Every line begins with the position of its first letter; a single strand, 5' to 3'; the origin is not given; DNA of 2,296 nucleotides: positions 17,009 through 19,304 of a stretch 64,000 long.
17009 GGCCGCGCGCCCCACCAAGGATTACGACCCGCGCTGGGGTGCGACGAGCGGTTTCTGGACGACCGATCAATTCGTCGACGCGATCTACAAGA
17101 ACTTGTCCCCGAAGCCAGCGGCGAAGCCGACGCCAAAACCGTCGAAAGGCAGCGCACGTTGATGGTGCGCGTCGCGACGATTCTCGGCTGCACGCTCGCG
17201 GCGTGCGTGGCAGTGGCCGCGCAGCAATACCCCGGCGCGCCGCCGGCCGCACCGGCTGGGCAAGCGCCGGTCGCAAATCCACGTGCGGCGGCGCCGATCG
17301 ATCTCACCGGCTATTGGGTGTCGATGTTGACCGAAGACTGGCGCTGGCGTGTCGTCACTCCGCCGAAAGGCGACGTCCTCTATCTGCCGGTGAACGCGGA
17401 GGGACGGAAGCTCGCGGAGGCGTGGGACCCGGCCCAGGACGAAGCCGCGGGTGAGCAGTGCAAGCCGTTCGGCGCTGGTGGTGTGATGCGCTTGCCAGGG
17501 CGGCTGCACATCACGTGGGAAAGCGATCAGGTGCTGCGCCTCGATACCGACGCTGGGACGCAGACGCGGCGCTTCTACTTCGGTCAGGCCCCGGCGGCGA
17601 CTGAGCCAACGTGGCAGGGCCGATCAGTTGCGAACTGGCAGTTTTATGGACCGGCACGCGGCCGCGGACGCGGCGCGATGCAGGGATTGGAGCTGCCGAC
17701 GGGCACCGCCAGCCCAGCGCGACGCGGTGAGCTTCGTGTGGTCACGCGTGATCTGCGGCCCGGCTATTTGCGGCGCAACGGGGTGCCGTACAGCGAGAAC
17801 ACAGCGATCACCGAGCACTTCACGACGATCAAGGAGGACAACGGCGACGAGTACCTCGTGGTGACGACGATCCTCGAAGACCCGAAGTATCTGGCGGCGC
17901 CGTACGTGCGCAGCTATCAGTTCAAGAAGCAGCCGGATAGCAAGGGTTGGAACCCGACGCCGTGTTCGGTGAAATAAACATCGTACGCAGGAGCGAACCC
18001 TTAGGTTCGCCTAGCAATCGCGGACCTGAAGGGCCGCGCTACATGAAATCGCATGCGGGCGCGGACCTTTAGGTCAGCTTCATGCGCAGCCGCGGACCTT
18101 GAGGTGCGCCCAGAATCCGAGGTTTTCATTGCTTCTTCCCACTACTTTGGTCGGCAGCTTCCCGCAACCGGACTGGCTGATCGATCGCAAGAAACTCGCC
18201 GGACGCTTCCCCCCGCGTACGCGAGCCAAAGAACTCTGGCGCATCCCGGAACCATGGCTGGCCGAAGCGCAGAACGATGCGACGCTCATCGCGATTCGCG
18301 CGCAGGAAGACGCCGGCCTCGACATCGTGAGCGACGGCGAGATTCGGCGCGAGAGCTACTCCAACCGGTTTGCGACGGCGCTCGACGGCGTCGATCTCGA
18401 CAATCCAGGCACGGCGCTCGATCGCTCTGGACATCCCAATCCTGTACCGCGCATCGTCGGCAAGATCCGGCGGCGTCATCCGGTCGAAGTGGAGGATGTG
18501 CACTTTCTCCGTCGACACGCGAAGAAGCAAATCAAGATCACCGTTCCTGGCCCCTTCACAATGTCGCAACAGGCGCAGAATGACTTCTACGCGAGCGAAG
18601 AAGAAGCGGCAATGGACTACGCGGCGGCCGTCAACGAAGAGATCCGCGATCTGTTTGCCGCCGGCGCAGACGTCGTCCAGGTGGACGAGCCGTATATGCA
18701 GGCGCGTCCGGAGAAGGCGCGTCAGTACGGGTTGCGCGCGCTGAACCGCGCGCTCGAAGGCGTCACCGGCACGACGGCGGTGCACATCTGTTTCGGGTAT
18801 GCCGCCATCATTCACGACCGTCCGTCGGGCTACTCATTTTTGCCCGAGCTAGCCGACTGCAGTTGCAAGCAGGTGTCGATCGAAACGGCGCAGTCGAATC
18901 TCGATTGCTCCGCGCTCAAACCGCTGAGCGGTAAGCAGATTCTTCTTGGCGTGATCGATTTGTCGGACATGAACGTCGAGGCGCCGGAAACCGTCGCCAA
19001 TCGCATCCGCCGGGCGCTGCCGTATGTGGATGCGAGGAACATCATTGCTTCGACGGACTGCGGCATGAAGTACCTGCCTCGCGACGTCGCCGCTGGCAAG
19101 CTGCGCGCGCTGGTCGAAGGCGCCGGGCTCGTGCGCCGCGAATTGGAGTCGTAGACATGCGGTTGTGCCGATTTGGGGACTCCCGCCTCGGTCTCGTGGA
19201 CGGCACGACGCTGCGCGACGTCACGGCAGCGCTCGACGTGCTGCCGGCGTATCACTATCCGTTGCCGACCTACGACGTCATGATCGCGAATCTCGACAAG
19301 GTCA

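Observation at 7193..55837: Window-wide: gene-end spacers are filled by hairpins whose arms are tandem short words, in several distinct word families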

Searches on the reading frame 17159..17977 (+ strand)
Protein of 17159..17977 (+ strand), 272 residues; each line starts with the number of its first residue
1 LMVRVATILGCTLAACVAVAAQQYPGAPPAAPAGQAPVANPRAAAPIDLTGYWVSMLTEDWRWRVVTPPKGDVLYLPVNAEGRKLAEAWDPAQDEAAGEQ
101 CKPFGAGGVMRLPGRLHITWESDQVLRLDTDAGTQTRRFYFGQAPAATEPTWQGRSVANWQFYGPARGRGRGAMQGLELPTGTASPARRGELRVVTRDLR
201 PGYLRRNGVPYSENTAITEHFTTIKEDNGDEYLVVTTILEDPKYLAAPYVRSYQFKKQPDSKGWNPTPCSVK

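Call 44: search_protein_families(library=pfam, proteins=[window:17159-17977:+], max_evalue=0.01)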
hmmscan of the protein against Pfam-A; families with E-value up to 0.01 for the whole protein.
window:17159-17977:+ (272 aa): 0 families

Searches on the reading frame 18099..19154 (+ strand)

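Call 44: search_protein_families(library=pfam, proteins=[window:18099-19154:+], max_evalue=0.01)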
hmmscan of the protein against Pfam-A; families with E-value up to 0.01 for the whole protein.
window:18099-19154:+ (351 aa): 3 families
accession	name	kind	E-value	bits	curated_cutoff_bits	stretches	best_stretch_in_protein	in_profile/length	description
PF01717.24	Meth_synt_2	-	1.2e-31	110.7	21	1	13-342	1-322/324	Cobalamin-independent synthase, Catalytic domain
PF01208.23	URO-D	-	3.4e-08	33.3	23.9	1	176-340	185-341/346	Uroporphyrinogen decarboxylase (URO-D)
PF08267.18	Meth_synt_1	-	0.0028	17.6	27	1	140-236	145-242/313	Cobalamin-independent synthase, N-terminal domain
